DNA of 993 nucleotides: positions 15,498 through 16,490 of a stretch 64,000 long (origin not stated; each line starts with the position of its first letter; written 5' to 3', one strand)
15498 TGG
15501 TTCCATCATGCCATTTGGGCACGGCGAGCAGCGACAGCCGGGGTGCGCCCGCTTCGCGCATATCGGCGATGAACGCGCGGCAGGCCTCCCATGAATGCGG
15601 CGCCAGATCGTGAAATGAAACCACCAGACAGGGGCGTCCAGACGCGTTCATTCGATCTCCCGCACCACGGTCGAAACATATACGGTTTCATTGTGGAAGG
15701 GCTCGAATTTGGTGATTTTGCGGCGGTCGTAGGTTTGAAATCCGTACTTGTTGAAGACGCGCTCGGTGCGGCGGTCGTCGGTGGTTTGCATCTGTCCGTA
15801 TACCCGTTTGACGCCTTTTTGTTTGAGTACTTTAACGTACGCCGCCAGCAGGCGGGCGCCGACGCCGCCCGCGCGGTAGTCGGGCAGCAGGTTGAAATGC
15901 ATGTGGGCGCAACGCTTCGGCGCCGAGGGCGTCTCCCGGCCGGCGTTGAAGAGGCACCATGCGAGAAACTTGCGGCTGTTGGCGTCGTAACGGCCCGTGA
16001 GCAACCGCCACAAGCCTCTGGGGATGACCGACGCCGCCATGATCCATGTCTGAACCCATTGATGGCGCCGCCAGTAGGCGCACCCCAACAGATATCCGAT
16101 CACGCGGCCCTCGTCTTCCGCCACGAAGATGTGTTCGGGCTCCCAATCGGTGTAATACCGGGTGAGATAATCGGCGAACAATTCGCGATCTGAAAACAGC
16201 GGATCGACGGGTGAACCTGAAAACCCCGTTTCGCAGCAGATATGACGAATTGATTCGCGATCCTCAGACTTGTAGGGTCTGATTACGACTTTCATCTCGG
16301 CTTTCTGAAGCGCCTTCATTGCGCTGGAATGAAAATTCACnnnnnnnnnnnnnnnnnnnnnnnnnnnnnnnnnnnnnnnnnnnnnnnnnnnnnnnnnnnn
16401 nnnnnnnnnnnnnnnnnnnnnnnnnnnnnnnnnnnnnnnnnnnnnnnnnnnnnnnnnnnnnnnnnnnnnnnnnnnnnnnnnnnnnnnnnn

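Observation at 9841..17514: Eight-gene minus-strand operon couples a GT4 / GNAT / DUF2334-deacetylase / flippase-like cassette to an orphan sensor kinase, a cupin and a Gfo oxidoreductase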

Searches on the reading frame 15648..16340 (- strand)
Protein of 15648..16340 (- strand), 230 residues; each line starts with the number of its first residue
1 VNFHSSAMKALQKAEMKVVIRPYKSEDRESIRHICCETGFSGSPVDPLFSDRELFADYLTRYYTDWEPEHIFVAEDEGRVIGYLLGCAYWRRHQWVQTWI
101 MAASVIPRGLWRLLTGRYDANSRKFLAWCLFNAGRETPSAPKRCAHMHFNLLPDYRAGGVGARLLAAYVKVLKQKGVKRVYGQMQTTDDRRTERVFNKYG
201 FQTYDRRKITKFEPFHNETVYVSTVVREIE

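Call 4: search_protein_families(library=pfam, proteins=[window:15648-16340:-], max_evalue=0.01)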
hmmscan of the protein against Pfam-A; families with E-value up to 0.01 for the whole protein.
window:15648-16340:- (230 aa): 3 families
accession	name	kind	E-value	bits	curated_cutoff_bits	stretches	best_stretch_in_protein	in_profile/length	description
PF00583.31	Acetyltransf_1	-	1.6e-11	44.9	20.7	1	53-201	14-116/116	Acetyltransferase (GNAT) family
PF13508.13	Acetyltransf_7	-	5.4e-08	33.6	27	1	149-202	34-83/84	Acetyltransferase (GNAT) domain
PF13673.13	Acetyltransf_10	-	0.0022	18.4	23.6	0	150-208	58-114/128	Acetyltransferase (GNAT) domain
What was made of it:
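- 15648..16295 (-): GNAT of the SsAT/OgpAT/O-GlcNAcase-pHAT-like subfamily (215 aa; alternative in-frame starts at 16319 and 16340). This is the extra gene relative to gpgSDF. Pfam Acetyltransf_1 (call 4).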

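Call 5: search_protein_families(library=ncbifam, proteins=[window:15648-16340:-], max_evalue=0.001)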
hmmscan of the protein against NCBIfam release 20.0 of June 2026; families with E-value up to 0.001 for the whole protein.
window:15648-16340:- (230 aa): 2 families
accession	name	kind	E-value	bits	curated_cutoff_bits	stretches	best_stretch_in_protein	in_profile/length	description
TIGR01575.1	rimI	equivalog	0.00016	21.8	86.4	0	148-208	60-119/132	ribosomal protein S18-alanine N-acetyltransferase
NF002959.0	PRK03624.1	equivalog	0.00081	19.1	124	0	151-211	80-139/147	GNAT family acetyltransferase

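Call 13: find_homologous_proteins(query=window:15648-16295:-, max_evalue=0.001)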
Query window:15648-16295:- (215 aa): 596 proteins with E <= 0.001 among 733 candidates; the best 120 are listed.
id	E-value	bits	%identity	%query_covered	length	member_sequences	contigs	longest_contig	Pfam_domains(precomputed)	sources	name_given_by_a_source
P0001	8.7e-148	508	100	100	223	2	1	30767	PF13508.14,PF00583.32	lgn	-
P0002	1.2e-97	344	65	100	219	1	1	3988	PF00583.32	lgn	-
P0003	3.7e-96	339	65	100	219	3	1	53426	PF00583.32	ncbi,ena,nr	ncbi:MAG: GNAT family N-acetyltransferase [Candidatus Hinthialibacter antarcticus]|nr:GNAT family N-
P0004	3.3e-93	330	62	100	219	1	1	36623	PF00583.32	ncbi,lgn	-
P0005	9.9e-91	321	62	99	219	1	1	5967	PF00583.32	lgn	-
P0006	7.6e-90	319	59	100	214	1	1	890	PF13673.14,PF13508.14,PF00583.32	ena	-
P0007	4.6e-87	309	59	100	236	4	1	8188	PF13508.14,PF00583.32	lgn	-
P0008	8.5e-86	305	59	100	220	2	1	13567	PF13508.14,PF00583.32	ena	-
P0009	3.8e-84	300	60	100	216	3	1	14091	PF13508.14,PF00583.32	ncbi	-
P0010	4.2e-84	300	58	99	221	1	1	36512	PF00583.32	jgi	jgi:GNAT superfamily N-acetyltransferase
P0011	1.0e-83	298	58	100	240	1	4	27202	PF00583.32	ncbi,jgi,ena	-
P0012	2.6e-83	297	56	100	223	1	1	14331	PF00583.32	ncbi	-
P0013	5.8e-83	296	55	100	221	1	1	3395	PF13673.14,PF13508.14,PF00583.32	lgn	-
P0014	1.3e-82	295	57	100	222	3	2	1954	PF13508.14,PF00583.32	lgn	-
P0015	2.1e-82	294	57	100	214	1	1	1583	PF00583.32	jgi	-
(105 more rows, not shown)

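Call 15: find_related_loci(query=A1, collection=genome_contigs, flank=10000)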
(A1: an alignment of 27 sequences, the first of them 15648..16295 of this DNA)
Query A1 (215 aa) in genome_contigs; peptide patterns used: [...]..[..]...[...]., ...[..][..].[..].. (x = any residue, [..] = any of these).
599 stretches matched a pattern (row limit reached: there are more); 577 encode a relative of the query (tblastn E <= 1e-3); the best 80 are kept; 80 distinct loci.
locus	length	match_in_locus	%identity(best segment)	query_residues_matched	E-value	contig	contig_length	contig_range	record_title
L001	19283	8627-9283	62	1-215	3e-91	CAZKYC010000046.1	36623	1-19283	MAG TPA_asm: uncultured bacterium isolate SRP141376_co3_53 genome assembly, contig: NODE_2905_length_36623_cov_8.490894,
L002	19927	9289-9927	59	1-214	2e-88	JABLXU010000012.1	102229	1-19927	MAG: Candidatus Omnitrophota bacterium isolate Ch114 contig12, whole genome shotgun sequence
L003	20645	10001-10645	58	1-215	4e-88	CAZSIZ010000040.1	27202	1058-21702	MAG TPA_asm: uncultured bacterium isolate SRP077602_co8_260 genome assembly, contig: NODE_2540_length_27202_cov_5.046782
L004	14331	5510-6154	56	1-215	1e-87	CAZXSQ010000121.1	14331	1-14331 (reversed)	MAG TPA_asm: uncultured bacterium isolate SRP141376_co1_248 genome assembly, contig: NODE_8305_length_14331_cov_3.202648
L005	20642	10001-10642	57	1-214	3e-86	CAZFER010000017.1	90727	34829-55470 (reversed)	MAG TPA_asm: uncultured bacterium isolate SRP141376_co4_53 genome assembly, contig: NODE_392_length_90727_cov_8.844472,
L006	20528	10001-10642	58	1-215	2e-84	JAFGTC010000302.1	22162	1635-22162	MAG: Candidatus Omnitrophota bacterium isolate Zod_Metabat.949 k87_14494663, whole genome shotgun sequence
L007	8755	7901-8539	56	1-214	1e-83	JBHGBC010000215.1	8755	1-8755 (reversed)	MAG: bacterium isolate SBS.BIN.52 SBSBIN52_contig_215, whole genome shotgun sequence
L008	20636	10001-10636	54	1-213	6e-82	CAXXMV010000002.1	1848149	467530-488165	MAG: bacterium isolate 9002e436-2430-43f7-8519-11165d71275e genome assembly, contig: contig_2, whole genome shotgun sequ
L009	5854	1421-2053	50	4-214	4e-79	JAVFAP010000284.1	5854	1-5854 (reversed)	MAG: bacterium isolate BF4_94 NODE_48474_length_5854_cov_2.855247_Biofilm4, whole genome shotgun sequence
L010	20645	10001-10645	51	1-215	3e-78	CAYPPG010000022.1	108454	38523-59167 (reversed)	MAG TPA_asm: uncultured bacterium isolate SRP141376_co4_190 genome assembly, contig: NODE_265_length_108454_cov_9.356212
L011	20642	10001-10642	51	1-213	1e-76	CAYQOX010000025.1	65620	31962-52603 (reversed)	MAG TPA_asm: uncultured bacterium isolate SRP141376_co2_274 genome assembly, contig: NODE_1119_length_65620_cov_7.832960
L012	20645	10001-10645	50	1-215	1e-73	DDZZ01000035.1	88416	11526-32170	MAG TPA_asm: Opitutales bacterium UBA2995 UBA2995_contig_8274, whole genome shotgun sequence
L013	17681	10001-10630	52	5-214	7e-74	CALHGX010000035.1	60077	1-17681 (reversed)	MAG: uncultured bacterium isolate N1_Bin_METABAT__248_sub_1 genome assembly, contig: c_000003411775, whole genome shotgu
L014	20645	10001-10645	49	1-215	8e-74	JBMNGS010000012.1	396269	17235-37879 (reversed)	MAG: bacterium isolate SBF912LR0HQ0026 contig_55363, whole genome shotgun sequence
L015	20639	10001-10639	51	1-212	6e-73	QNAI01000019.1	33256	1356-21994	MAG: Verrucomicrobia bacterium isolate B12_G4 B12_Guay4_scaffold_00430, whole genome shotgun sequence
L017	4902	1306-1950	49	1-215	6e-72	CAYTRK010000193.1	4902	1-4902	MAG TPA_asm: uncultured Victivallaceae bacterium isolate SRP332253_co1_11 genome assembly, contig: NODE_27064_length_490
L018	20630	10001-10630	52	4-214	2e-71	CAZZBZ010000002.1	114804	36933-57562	MAG TPA_asm: uncultured Verrucomicrobiota bacterium isolate SRP272421_co2_287 genome assembly, contig: NODE_141_length_1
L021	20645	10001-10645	49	1-215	2e-70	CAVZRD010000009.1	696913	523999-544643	MAG: uncultured Gammaproteobacteria bacterium isolate MFD05684.bin.2.191 genome assembly, contig: contig_57598, whole ge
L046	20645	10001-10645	49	1-215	4e-67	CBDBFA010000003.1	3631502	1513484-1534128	MAG: Opitutales bacterium isolate 9f9b1e65-26d1-490e-a9a8-9aeb4363054d genome assembly, contig: contig_3, whole genome s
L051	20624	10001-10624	49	6-214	2e-65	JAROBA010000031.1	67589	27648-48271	Pontiellaceae bacterium B1224 scaffold_31_length=67590, whole genome shotgun sequence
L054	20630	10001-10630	50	3-215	8e-65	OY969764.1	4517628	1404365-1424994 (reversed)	MAG: uncultured bacterium isolate MFD01213.bin.c.2 genome assembly, chromosome: 1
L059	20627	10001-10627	47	4-213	5e-64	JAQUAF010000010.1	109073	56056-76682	MAG: Verrucomicrobiia bacterium isolate STC_78 NODE_416_length_109073_cov_9.604299_Sandtown_C, whole genome shotgun sequ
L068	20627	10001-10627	47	4-215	4e-63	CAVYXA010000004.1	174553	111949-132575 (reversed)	MAG: uncultured Verrucomicrobiae bacterium isolate MFD04944.bin.1.267 genome assembly, contig: contig_52762, whole genom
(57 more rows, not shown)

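Call 21: search_solved_structures(query=A1, max_evalue=1, show_alignments=2)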
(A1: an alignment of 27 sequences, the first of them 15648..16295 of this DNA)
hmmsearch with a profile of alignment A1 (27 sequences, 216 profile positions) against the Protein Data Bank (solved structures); distinct sequences matched with E-value up to 1: 25.
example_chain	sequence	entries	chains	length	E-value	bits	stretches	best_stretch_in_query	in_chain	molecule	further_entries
4bmh_A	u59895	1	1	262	4.3e-21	78.7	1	4-186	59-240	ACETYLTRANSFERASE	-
6yzz_A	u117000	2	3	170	6.6e-05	25.8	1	132-192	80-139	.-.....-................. 50 | Acyl-CoA N-acyltransferases (NAT) superfamily protein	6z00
3zj0_A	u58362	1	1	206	0.00011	25.1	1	2-75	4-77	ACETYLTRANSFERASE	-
4pv6_C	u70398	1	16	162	0.00046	23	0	133-188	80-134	N-terminal acetyltransferase complex subunit [ARD1]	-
7l1k_A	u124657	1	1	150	0.001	21.9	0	40-87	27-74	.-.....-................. 30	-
6r45_A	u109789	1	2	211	0.0014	21.5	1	3-77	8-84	O-GlcNAcase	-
3tfy_A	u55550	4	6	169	0.0087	18.9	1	132-192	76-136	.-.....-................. 50, NatE catalytic subunit | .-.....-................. 50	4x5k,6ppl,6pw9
2ob0_A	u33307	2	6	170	0.0088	18.8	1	132-192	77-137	Human MAK3 homolog | N-acetyltransferase 13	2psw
6wf3_A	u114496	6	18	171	0.009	18.8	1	132-192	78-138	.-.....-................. 50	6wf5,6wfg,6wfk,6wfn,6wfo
2ge3_A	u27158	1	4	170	0.012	18.3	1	109-187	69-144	probable acetyltransferase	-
6ag4_A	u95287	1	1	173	0.013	18.3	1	116-187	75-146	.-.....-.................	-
1mk4_A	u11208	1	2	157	0.018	17.8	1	125-166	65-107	Hypothetical protein yqjY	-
9qen_A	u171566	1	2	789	0.019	17.7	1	3-185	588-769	Protein O-GlcNAcase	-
6hki_A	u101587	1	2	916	0.026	17.3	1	3-185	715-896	Protein O-GlcNAcase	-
5m7r_A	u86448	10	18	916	0.026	17.3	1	3-185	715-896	Protein O-GlcNAcase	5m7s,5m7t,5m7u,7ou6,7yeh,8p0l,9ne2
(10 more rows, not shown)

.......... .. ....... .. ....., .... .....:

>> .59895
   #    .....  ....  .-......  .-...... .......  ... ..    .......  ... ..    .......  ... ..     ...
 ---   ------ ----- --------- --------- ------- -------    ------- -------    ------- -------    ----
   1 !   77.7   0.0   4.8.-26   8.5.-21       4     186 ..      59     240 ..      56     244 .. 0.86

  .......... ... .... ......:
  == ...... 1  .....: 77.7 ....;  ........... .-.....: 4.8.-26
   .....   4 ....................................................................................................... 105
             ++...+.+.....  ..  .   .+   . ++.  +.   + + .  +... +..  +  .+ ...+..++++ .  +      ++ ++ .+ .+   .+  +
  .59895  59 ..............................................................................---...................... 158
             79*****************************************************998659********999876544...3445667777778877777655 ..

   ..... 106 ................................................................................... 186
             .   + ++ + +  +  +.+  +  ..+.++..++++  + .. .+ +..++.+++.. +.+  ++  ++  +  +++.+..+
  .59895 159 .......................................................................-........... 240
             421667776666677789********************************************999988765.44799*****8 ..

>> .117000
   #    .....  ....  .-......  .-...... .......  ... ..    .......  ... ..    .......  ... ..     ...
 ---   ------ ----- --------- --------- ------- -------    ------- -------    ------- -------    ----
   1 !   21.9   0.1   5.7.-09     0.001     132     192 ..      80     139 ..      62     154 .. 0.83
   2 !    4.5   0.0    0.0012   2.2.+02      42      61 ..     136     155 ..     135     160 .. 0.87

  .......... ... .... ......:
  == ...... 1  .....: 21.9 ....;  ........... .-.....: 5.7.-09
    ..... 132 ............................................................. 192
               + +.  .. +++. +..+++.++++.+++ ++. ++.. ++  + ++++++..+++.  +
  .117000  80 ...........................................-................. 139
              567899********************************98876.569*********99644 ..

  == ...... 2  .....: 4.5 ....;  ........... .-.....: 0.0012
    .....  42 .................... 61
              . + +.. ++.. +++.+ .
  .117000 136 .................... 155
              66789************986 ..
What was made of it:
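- On SsAT/OgpAT/O-GlcNAcase-pHAT-like GNAT subfamily: With the family profile, E 4.3e-21 for 4BMH (call 21).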

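Call 26: predict_structure(alignment_id=A1)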
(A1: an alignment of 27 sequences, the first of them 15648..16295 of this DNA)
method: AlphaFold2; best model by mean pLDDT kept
length: 215 residues; sequences in the alignment: 27
mean_pLDDT: 93.4   pTM: 0.87
mean pLDDT of the five models: 93.4, 93.0, 92.7, 92.1, 91.3
residues with pLDDT >= 90: 180; 70-90: 32; 50-70: 3; < 50: 0
segments of 3 or more residues with pLDDT < 50: none
pLDDT, mean of each block of 10 residues (from residue 1): 93 97 87 95 96 98 97 95 96 97 96 95 95 94 91 97 95 76 91 91 90 94
secondary structure, 60 per line:
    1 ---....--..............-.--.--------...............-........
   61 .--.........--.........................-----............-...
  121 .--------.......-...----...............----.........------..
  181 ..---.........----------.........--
elements in order: E4-7 H10-23 H37-51 E56-61 E64-72 H75-99 H105-116 H118-121 E130-136 H145-159 E164-172 H179-182 E186-194 E205-213
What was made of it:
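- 15648..16295 (-): AF2 model pLDDT 93.4 (call 26).
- On SsAT/OgpAT/O-GlcNAcase-pHAT-like GNAT subfamily: The AF2 model (pLDDT 93.4) has helices 75-99 and 105-121 between strands 64-72 and 130-136, and a 13-residue loop at 24-36 (call 26).
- Closest known: SsAT. Same: In the model, long helices (75-99, 105-121) lie between strands 64-72 and 130-136, the position of the two-helix insertion that closes the acceptor site into a tunnel in SsAT and OgpAT (call 26).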

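Call 30: fold_search(model_id=the predicted structure, library=pdb)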
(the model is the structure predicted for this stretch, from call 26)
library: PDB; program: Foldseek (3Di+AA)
matches with E <= 10: 1278; with E <= 0.001: 453
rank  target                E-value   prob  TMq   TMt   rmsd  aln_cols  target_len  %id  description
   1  4bmh                  4.6e-13  1.00  0.65  0.69   5.7       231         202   25  Crystal structure of SsHAT (released 2014-01-15)
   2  3zj0                  3.1e-12  1.00  0.70  0.74   4.9       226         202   22  The human O-GlcNAcase C-terminal domain is a pseudo histone acetyltransferase (released 2013-10-16)
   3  6r45_A                7.2e-10  1.00  0.66  0.68   4.8       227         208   18  Crystal structure of eukaryotic O-GlcNAcase HAT-like domain (released 2020-04-08)
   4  2ge3_A                3.6e-09  1.00  0.58  0.74   7.2       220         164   17  Crystal structure of Probable acetyltransferase from Agrobacterium tumefaciens (released 2006-04-18)
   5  2ge3_B                4.1e-09  1.00  0.55  0.71   6.8       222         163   17  Crystal structure of Probable acetyltransferase from Agrobacterium tumefaciens (released 2006-04-18)
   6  5dwn_C                4.6e-09  1.00  0.59  0.69   3.9       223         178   16  Crystal structure of Phosphinothricin N-acetyltransferase from Brucella ovis in complex with AcetylCoA <structure_deta (released 2015-10-28)
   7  5k9n_B                6.3e-09  1.00  0.54  0.55   8.3       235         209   16  Structural and Mechanistic Analysis of Drosophila melanogaster Polyamine N acetyltransferase, an enzyme that Catalyzes (released 2017-06-07)
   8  6r45_B                7.6e-09  1.00  0.64  0.68   4.5       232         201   16  Crystal structure of eukaryotic O-GlcNAcase HAT-like domain (released 2020-04-08)
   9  4pv6_B                1.1e-08  1.00  0.55  0.77   3.9       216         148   16  Crystal Structure Analysis of Ard1 from Thermoplasma volcanium (released 2015-01-21)
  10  1vhs_A                1.6e-08  1.00  0.57  0.72   4.4       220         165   13  Crystal structure of a putative phosphinothricin N-acetyltransferase (released 2003-12-30)
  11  5wph_A                1.8e-08  1.00  0.55  0.65   8.0       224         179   15  Crystal structure of ArsN, N-acetyltransferase with substrate AST from Pseudomonas putida KT2440 (released 2018-10-10)
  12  9igl_D                2.2e-08  1.00  0.59  0.72   7.6       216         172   14  Crystal structure of P. syringae phosphinothricin acetyltransferase PSPTO_3321 in complex with L-phosphinothricin (released 2025-03-12)
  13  5t7d_C                2.3e-08  1.00  0.57  0.68   4.4       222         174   15  Crystal structure of Streptomyces hygroscopicus bialaphos resistance (BAR) protein in complex with acetyl coenzyme A (released 2017-06-07)
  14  9igl_C                2.5e-08  1.00  0.58  0.70   7.7       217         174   13  Crystal structure of P. syringae phosphinothricin acetyltransferase PSPTO_3321 in complex with L-phosphinothricin (released 2025-03-12)
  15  9igk_A                2.6e-08  1.00  0.56  0.66   7.8       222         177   14  Crystal structure of P. syringae phosphinothricin acetyltransferase PSPTO_3321 (released 2025-03-12)
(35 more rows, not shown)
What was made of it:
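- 15648..16295 (-): Foldseek top three are 4BMH, 3ZJ0 and 6R45 (call 30).
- On SsAT/OgpAT/O-GlcNAcase-pHAT-like GNAT subfamily: Foldseek's top three hits are the three family structures, with TM-score 0.65-0.70 (call 30).
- Closest known: SsAT. Same: They are its three best structural matches (call 30).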
